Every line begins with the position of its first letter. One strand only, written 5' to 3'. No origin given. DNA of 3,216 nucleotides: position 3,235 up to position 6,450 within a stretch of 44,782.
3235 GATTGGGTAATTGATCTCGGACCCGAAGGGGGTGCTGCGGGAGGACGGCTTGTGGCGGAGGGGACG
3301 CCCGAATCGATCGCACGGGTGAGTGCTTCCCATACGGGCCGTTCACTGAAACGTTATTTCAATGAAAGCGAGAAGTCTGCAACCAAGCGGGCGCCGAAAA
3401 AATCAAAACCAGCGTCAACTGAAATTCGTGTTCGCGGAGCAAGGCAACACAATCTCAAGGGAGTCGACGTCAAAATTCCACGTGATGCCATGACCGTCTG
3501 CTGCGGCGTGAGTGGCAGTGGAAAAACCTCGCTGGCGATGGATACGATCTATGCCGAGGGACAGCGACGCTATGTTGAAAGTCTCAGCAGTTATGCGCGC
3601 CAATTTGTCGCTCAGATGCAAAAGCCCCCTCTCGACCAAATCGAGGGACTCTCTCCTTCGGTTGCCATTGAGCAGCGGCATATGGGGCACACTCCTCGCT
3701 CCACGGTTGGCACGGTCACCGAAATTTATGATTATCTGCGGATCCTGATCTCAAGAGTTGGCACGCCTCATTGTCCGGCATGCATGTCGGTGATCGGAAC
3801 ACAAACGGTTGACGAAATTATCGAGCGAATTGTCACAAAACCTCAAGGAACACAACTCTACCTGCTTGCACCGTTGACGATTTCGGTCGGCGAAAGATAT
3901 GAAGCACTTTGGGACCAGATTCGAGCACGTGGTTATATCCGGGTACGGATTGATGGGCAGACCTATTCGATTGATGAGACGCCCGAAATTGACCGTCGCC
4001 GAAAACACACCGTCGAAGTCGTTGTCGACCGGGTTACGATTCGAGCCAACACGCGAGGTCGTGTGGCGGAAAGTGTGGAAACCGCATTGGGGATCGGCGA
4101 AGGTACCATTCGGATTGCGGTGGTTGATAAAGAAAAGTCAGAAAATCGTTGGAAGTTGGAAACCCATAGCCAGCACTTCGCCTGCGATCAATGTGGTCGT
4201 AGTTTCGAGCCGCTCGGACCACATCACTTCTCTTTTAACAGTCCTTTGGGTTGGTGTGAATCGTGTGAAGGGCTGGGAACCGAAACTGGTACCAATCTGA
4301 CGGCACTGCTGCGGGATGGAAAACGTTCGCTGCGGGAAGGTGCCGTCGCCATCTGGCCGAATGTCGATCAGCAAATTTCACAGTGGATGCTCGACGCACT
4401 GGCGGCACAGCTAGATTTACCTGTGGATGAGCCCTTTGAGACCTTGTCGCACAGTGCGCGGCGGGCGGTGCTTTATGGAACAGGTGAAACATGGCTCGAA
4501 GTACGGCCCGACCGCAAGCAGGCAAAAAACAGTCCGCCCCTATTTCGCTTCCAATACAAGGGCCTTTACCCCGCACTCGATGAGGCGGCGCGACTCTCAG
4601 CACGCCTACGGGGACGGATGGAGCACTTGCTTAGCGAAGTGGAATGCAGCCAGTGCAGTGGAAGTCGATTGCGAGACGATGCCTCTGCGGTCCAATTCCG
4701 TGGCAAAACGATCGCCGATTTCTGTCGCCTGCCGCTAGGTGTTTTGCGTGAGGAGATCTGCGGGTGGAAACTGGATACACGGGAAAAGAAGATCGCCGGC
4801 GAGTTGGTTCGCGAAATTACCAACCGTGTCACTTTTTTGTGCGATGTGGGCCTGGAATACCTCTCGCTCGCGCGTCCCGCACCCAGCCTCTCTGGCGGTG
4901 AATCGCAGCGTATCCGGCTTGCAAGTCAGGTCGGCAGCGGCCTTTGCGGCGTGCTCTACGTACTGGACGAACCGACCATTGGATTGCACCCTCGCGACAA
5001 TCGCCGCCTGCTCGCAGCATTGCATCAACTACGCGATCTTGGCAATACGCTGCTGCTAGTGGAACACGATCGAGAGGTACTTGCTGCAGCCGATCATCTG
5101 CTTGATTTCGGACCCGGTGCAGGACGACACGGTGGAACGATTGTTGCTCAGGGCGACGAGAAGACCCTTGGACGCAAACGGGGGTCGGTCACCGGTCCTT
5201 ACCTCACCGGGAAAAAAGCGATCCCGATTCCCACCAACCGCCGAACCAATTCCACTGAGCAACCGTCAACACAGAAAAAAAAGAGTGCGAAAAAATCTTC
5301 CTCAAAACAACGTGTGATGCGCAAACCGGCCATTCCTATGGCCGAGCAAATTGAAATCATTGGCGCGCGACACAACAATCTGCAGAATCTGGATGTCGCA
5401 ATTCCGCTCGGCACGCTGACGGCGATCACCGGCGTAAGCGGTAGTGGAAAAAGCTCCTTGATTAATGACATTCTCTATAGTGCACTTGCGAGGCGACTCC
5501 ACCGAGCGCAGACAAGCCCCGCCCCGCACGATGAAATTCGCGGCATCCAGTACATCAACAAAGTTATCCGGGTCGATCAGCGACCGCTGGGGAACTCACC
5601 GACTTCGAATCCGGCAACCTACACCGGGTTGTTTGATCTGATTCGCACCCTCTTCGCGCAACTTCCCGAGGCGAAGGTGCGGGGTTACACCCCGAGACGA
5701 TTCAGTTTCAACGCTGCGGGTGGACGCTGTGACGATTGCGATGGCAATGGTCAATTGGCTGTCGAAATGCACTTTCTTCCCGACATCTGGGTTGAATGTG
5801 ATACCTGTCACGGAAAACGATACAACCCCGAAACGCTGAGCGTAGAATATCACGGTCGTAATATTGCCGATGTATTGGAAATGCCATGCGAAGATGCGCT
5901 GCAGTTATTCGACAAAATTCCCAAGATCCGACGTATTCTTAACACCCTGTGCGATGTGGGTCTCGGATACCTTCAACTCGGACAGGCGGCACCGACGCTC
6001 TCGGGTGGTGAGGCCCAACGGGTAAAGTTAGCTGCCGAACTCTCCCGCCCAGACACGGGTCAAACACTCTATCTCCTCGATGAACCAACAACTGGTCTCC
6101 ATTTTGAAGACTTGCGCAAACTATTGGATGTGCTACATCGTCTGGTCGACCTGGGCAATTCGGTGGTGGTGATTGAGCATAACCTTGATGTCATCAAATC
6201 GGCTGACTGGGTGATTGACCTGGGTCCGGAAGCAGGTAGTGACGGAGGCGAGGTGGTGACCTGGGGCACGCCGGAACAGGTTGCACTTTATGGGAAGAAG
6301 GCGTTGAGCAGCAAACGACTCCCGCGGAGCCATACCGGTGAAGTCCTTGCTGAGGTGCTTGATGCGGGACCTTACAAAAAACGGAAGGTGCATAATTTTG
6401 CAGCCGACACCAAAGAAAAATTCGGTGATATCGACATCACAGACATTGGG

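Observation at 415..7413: Covalent UvrA-UvrA tandem: two complete, diverged UvrA units (four ABC ATPase sites) in one 2332-aa chain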

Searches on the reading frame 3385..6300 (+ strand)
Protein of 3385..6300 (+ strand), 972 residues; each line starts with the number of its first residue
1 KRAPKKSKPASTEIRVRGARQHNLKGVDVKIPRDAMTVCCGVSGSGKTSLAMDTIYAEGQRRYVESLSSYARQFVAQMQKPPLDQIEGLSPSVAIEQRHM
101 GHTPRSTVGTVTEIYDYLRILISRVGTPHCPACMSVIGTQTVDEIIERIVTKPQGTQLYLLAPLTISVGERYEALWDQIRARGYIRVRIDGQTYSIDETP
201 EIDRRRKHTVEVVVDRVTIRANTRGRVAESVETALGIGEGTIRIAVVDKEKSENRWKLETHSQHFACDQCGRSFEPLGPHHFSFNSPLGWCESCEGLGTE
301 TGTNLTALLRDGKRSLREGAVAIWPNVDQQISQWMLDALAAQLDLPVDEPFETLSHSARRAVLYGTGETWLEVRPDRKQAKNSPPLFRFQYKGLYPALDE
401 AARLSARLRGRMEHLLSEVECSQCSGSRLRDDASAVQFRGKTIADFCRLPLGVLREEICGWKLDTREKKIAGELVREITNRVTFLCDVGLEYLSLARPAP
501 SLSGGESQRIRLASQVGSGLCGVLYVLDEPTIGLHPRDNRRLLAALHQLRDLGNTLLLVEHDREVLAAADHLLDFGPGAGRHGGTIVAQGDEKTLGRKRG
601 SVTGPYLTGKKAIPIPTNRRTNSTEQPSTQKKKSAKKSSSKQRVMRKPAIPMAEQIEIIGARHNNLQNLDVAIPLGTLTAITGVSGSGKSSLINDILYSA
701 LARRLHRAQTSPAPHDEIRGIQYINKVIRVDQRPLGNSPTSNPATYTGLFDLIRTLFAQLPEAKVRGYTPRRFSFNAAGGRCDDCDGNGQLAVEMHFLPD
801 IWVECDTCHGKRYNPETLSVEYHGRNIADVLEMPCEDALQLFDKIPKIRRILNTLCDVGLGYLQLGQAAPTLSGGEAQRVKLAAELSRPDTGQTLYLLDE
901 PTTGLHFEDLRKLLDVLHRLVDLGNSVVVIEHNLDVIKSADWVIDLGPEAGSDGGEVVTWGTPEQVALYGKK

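Call 6: search_protein_families(library=ncbifam, proteins=[window:3385-6300:+], max_evalue=0.01)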
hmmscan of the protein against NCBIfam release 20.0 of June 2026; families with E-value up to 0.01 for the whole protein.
window:3385-6300:+ (972 aa): 174 families (the best 25 are shown)
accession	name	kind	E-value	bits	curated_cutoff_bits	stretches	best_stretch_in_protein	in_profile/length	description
NF001503.0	PRK00349.1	equivalog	0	1268.7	1147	2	12-626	4-614/943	excinuclease ABC subunit UvrA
TIGR00630.1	uvra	equivalog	0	1245.9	729.8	2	14-625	2-611/924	excinuclease ABC subunit UvrA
NF001885.0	PRK00635.1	equivalog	6.3e-197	656.8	3054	1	12-966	4-904/1809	excinuclease ABC subunit A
NF040873.1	AztA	equivalog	2.6e-33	115.2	220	3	851-945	100-190/191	zinc ABC transporter ATP-binding protein AztA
TIGR03608.1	L_ocin_972_ABC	subfamily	1.3e-32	112.9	254.85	3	846-946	110-206/206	putative bacteriocin export ABC transporter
TIGR02857.1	CydD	equivalog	7.7e-32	110.9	435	3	861-946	447-529/529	thiol reductant ABC exporter subunit CydD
TIGR02673.1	FtsE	equivalog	4.5e-29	101.7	264.85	2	849-939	116-202/214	cell division ATP-binding protein FtsE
TIGR04521.1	ECF_ATPase_2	equivalog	1.3e-27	96.6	330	3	477-573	119-216/279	energy-coupling factor transporter ATPase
NF010068.0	PRK13548.1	equivalog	6.9e-27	94.2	261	3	866-937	132-206/261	heme ABC transporter ATP-binding protein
TIGR01166.1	cbiO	subfamily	1.1e-26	93.5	211.8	2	479-564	105-188/190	cobalt ABC transporter, ATP-binding protein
TIGR03873.1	F420-0_ABC_ATP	hypoth_equivalog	3.1e-24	85.6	372.4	2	867-966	133-224/256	putative F420-0 ABC transporter ATP-binding protein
TIGR04520.1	ECF_ATPase_1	equivalog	1.6e-23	83.5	315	2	477-575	112-209/269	energy-coupling factor transporter ATPase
NF008379.0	PRK11174.1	equivalog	5.8e-23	81.4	684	3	864-944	478-554/588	heme ABC transporter permease/ATP-binding protein CydD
NF007826.0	PRK10535.1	equivalog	1.1e-22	80.1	966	2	484-575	128-216/648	macrolide ABC transporter ATP-binding protein/permease MacB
NF000355.4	ribo_prot_ABC_F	equivalog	1.9e-21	76.5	380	3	488-567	104-178/499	ribosomal protection-like ABC-F family protein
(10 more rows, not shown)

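Call 45: search_protein_families(library=pfam, proteins=[window:3385-6300:+], max_evalue=1e-10)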
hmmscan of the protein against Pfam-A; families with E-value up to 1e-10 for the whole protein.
window:3385-6300:+ (972 aa): 3 families
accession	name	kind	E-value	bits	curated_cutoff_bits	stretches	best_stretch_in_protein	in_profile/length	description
PF17760.6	UvrA_inter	-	7e-36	122.9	23.3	1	140-247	1-108/109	UvrA interaction domain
PF00005.33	ABC_tran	-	8.1e-18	65.8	25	0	848-903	85-137/137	ABC transporter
PF17755.6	UvrA_DNA-bind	-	1.5e-13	51.5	23.2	1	309-401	6-95/110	UvrA DNA-binding domain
